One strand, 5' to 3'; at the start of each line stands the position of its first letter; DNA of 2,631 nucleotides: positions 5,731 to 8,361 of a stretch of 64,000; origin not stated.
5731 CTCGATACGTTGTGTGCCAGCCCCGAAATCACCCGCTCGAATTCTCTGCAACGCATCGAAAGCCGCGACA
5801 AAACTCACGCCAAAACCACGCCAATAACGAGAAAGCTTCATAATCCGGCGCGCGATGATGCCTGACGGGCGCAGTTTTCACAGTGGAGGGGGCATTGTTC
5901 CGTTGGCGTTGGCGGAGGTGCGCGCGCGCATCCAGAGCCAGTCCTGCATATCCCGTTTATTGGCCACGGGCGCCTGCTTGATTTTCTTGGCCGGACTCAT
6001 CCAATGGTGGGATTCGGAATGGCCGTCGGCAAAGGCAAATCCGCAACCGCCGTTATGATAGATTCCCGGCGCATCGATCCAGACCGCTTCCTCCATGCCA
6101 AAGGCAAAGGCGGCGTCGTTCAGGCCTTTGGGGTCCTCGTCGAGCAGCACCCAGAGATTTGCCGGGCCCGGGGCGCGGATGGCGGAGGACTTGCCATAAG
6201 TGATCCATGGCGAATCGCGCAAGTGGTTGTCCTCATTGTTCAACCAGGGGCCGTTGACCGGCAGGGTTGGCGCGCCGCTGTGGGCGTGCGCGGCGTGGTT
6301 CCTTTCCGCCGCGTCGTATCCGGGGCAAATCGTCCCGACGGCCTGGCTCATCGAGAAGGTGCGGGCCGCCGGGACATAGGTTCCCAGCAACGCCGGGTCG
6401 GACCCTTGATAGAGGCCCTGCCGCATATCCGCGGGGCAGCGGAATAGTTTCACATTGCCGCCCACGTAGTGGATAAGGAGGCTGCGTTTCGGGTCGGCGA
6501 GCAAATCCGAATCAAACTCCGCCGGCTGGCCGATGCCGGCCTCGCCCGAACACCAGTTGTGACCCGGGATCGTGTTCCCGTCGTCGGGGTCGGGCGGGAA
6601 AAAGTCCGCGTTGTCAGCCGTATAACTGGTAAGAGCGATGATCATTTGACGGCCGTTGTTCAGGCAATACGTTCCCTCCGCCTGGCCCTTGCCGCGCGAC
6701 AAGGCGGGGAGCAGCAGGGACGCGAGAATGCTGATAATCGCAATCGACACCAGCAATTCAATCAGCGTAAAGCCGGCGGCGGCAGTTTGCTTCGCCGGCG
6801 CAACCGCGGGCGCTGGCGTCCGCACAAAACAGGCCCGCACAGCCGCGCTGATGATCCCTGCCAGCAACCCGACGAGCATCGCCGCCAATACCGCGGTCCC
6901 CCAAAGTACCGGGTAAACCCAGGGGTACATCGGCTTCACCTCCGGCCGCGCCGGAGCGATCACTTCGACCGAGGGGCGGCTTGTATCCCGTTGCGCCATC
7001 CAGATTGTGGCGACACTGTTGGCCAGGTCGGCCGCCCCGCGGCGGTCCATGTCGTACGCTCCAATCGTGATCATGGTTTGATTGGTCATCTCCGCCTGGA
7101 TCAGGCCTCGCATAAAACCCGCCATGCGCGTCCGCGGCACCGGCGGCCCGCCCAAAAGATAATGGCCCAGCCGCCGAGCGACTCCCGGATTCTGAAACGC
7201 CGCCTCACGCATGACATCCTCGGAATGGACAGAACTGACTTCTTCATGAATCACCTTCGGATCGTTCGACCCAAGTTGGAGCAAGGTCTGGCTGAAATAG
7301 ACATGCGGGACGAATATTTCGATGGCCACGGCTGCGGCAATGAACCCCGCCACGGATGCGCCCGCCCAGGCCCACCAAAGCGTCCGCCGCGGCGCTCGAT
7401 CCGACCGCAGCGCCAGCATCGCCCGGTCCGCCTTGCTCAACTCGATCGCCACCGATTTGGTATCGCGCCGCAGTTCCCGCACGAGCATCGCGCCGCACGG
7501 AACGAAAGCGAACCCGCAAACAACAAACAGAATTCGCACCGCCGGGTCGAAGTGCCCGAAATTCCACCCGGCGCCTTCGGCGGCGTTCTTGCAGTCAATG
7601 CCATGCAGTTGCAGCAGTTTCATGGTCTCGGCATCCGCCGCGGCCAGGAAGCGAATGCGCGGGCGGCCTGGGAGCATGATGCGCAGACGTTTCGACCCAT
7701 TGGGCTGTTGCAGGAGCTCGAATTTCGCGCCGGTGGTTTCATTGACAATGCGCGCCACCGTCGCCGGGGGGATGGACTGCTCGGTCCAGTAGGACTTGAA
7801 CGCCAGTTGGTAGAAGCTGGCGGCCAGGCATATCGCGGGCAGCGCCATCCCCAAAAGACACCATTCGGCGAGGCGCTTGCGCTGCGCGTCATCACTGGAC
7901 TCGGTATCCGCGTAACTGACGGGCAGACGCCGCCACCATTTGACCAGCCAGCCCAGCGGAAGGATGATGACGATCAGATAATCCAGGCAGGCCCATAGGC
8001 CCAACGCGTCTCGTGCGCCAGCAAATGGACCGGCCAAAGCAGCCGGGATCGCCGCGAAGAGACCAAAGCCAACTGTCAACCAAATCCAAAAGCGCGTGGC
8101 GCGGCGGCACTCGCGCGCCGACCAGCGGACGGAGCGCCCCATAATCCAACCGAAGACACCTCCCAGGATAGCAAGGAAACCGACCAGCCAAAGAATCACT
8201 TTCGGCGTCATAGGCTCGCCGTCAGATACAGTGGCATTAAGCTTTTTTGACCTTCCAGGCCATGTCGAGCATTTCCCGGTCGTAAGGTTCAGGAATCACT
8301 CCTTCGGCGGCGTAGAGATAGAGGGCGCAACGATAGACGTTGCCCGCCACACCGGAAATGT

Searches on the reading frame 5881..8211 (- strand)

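Call 88: search_protein_families(library=pfam, proteins=[window:5881-8211:-], max_evalue=0.001)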
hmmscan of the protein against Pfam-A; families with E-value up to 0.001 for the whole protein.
window:5881-8211:- (777 aa): 1 family
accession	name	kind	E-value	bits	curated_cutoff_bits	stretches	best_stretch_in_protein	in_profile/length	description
PF07963.17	N_methyl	-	6.6e-06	25.9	21.2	1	479-500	5-26/27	Prokaryotic N-terminal methylation motif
